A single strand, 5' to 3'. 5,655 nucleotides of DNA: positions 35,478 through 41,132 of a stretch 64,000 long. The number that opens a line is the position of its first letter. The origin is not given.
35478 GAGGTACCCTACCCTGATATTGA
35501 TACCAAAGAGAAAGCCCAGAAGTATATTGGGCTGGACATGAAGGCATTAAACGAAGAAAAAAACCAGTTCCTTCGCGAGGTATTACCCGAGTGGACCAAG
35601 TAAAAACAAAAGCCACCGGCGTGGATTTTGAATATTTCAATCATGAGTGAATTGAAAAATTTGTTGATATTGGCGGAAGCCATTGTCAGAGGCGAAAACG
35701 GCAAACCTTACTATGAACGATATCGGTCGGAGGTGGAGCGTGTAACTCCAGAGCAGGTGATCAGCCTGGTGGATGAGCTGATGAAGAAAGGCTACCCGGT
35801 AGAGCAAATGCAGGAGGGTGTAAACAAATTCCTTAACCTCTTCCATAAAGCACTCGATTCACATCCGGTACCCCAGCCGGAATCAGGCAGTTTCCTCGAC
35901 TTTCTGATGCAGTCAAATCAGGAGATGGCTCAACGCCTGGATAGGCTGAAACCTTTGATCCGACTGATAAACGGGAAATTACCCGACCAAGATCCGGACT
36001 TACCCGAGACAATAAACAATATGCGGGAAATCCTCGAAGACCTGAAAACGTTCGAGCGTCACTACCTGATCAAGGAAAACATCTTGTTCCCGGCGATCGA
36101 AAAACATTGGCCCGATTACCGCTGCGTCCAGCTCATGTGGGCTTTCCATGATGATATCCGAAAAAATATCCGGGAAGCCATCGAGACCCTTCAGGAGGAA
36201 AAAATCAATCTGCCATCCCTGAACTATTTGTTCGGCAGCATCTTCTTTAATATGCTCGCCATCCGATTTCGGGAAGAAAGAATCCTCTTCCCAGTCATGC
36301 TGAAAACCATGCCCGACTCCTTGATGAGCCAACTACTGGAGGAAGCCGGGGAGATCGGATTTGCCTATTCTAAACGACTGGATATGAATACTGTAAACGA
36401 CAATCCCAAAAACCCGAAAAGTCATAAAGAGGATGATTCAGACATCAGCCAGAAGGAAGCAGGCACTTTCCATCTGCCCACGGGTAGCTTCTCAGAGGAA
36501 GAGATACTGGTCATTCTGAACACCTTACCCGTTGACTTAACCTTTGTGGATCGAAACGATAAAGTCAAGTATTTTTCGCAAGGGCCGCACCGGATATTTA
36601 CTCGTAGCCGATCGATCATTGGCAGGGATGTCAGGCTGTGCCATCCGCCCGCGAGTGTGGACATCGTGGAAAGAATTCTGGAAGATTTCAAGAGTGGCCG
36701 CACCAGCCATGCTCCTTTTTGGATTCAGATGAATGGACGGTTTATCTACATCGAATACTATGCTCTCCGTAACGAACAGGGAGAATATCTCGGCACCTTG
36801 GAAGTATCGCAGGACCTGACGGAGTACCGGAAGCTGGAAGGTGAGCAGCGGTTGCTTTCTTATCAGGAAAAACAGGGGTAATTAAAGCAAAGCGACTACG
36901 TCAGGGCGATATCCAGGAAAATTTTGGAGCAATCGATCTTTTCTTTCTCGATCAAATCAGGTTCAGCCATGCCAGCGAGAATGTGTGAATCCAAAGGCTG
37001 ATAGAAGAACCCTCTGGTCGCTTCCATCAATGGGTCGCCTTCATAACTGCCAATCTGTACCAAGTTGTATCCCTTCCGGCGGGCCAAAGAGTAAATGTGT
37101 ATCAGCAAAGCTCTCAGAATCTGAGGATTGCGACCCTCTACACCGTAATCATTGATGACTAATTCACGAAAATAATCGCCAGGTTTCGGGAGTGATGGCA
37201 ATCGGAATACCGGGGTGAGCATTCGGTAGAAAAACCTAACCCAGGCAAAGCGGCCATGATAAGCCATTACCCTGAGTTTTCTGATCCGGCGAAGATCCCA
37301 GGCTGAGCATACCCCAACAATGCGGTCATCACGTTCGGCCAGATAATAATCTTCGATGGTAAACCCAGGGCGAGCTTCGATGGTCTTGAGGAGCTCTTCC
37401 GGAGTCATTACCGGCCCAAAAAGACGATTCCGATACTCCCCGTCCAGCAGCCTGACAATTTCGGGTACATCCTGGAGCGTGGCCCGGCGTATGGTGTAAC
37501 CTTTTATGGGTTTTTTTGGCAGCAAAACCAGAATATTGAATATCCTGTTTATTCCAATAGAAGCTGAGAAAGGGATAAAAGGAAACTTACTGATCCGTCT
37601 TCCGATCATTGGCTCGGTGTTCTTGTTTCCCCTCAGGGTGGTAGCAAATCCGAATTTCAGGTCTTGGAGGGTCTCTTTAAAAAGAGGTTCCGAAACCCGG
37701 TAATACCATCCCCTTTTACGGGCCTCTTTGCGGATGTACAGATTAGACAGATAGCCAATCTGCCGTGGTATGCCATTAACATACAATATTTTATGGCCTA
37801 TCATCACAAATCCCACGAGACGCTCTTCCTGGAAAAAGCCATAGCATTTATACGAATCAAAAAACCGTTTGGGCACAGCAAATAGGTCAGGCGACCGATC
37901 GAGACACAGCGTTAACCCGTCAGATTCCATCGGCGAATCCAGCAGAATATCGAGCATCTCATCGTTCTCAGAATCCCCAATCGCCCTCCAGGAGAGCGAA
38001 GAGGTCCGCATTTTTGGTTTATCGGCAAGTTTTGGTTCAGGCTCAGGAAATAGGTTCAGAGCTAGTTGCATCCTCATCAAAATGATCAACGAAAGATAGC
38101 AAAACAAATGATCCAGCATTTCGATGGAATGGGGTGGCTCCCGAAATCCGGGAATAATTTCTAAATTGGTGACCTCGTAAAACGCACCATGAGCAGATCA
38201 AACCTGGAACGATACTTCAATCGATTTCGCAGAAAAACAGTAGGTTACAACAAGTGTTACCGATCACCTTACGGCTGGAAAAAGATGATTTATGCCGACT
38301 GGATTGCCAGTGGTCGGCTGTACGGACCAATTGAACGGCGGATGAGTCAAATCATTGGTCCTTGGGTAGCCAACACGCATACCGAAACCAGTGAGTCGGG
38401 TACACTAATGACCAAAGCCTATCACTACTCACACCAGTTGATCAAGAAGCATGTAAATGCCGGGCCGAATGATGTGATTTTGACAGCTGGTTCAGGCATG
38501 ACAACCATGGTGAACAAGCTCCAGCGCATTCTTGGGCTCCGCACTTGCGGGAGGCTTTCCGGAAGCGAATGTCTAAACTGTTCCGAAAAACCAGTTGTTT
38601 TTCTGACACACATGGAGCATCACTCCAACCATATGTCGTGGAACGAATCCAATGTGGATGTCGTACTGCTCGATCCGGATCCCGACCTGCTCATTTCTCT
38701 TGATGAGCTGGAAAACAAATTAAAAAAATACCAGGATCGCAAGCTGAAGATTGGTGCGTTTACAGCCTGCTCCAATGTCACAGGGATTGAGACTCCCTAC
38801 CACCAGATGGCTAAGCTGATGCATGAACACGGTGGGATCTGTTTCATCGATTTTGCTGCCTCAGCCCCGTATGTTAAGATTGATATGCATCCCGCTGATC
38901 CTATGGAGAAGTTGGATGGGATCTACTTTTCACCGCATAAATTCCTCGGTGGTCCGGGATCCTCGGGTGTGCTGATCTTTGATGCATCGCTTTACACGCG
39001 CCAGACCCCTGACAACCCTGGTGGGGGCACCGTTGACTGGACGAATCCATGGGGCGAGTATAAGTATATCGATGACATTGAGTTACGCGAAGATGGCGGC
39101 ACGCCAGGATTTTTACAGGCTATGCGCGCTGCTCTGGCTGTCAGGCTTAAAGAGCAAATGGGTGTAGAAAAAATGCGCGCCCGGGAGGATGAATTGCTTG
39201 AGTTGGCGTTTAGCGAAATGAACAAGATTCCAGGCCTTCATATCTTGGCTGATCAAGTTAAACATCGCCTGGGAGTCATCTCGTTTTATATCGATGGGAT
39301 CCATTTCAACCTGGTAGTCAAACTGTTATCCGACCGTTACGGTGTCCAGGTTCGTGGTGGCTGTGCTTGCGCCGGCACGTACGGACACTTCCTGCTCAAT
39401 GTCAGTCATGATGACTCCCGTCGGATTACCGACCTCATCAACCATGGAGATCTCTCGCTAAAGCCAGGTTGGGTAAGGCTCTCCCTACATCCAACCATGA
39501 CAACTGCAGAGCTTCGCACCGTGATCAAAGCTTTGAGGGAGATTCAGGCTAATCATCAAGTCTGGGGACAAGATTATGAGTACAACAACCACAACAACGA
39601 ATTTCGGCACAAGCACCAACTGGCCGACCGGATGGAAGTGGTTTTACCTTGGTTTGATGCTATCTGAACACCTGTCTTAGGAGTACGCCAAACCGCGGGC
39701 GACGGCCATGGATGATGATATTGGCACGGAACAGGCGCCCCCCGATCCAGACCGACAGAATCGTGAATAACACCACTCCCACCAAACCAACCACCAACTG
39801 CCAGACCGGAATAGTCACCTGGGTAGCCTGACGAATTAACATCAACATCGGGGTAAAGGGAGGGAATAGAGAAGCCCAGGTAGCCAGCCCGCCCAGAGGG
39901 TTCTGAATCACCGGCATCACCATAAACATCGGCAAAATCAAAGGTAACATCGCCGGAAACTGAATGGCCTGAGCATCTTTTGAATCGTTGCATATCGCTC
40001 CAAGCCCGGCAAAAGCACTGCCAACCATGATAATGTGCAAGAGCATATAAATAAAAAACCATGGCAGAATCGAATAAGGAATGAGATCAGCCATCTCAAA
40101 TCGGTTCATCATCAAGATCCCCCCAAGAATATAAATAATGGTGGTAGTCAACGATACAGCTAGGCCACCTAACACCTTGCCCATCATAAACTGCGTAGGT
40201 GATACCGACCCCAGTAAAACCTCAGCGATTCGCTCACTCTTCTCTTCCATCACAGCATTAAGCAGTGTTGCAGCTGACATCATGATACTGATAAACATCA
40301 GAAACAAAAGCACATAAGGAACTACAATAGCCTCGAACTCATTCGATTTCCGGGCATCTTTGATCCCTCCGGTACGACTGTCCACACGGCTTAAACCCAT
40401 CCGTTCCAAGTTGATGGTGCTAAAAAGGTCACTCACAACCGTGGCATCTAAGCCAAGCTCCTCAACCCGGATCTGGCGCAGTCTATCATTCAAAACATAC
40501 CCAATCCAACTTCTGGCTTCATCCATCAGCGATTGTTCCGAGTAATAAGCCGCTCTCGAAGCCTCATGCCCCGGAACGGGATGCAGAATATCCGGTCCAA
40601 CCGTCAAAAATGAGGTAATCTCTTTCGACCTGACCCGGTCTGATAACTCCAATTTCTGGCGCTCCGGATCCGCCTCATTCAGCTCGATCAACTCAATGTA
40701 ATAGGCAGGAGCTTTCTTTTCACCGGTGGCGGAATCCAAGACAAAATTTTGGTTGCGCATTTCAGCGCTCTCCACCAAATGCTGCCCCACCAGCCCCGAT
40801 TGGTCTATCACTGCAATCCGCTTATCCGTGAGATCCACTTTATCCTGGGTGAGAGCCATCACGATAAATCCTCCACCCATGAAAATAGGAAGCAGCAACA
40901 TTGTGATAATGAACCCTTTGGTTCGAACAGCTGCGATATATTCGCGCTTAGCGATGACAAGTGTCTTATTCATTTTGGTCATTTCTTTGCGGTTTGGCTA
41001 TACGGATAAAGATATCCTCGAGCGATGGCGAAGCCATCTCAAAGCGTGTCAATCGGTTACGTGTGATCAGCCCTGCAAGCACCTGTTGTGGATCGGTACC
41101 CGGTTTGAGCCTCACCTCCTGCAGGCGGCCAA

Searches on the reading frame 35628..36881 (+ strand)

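Call 16: search_protein_families(library=pfam, proteins=[window:35628-36881:+], max_evalue=0.00001)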
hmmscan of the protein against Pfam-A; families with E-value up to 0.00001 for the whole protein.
window:35628-36881:+ (417 aa): 2 families
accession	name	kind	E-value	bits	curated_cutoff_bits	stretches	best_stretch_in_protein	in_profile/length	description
PF13596.12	PAS_10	-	2.9e-26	92.6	22.1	1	295-398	3-106/106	PAS domain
PF01814.28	Hemerythrin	-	5.5e-09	37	25.3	1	90-192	3-96/127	Hemerythrin HHE cation binding domain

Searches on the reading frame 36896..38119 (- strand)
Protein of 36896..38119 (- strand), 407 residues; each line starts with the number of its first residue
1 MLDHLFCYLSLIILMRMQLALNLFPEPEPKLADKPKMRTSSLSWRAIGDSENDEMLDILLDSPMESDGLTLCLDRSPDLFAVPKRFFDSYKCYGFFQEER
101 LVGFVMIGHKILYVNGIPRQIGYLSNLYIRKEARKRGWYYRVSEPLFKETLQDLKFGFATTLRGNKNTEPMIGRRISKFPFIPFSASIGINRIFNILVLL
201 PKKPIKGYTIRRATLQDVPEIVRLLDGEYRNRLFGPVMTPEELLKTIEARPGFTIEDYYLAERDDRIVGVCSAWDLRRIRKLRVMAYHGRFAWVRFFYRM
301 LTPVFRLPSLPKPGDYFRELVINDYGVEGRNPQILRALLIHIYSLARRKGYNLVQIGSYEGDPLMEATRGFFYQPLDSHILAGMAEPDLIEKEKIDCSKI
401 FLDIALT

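Call 16: search_protein_families(library=pfam, proteins=[window:36896-38119:-], max_evalue=0.00001)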
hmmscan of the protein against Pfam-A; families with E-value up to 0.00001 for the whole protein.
window:36896-38119:- (407 aa): 0 families

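Call 60: search_protein_families(library=pfam, proteins=[window:36896-38119:-], max_evalue=0.001)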
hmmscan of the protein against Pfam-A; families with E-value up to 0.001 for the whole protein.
window:36896-38119:- (407 aa): 2 families
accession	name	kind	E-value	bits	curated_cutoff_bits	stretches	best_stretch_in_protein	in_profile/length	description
PF13527.13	Acetyltransf_9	-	3e-05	24.5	25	0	85-149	36-96/127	Acetyltransferase (GNAT) domain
PF00583.31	Acetyltransf_1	-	0.00085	20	20.7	0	87-137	27-75/116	Acetyltransferase (GNAT) family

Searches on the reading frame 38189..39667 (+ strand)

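Call 16: search_protein_families(library=pfam, proteins=[window:38189-39667:+], max_evalue=0.00001)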
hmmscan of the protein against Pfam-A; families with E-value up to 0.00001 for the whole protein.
window:38189-39667:+ (492 aa): 2 families
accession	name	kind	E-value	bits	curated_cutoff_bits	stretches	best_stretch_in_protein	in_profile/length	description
PF00266.25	Aminotran_5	-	1.6e-43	149.5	21.5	1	35-443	2-369/371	Aminotransferase class-V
PF00155.27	Aminotran_1_2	-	1e-06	28.6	19.7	0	144-223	103-187/361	Aminotransferase class I and II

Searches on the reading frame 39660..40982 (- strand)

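Call 16: search_protein_families(library=pfam, proteins=[window:39660-40982:-], max_evalue=0.00001)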
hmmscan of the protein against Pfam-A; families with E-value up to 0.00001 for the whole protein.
window:39660-40982:- (440 aa): 3 families
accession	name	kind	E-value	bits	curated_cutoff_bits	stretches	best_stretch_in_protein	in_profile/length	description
PF12698.13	ABC2_membrane_3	-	7.8e-44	150.6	31.6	1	22-414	1-345/347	ABC-2 family transporter protein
PF01061.29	ABC2_membrane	-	4.9e-08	33.2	26.9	1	214-385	51-208/211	ABC-2 type transporter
PF12679.13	ABC2_membrane_2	-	2.1e-07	30.9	27.2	1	9-410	2-274/283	ABC-2 family transporter protein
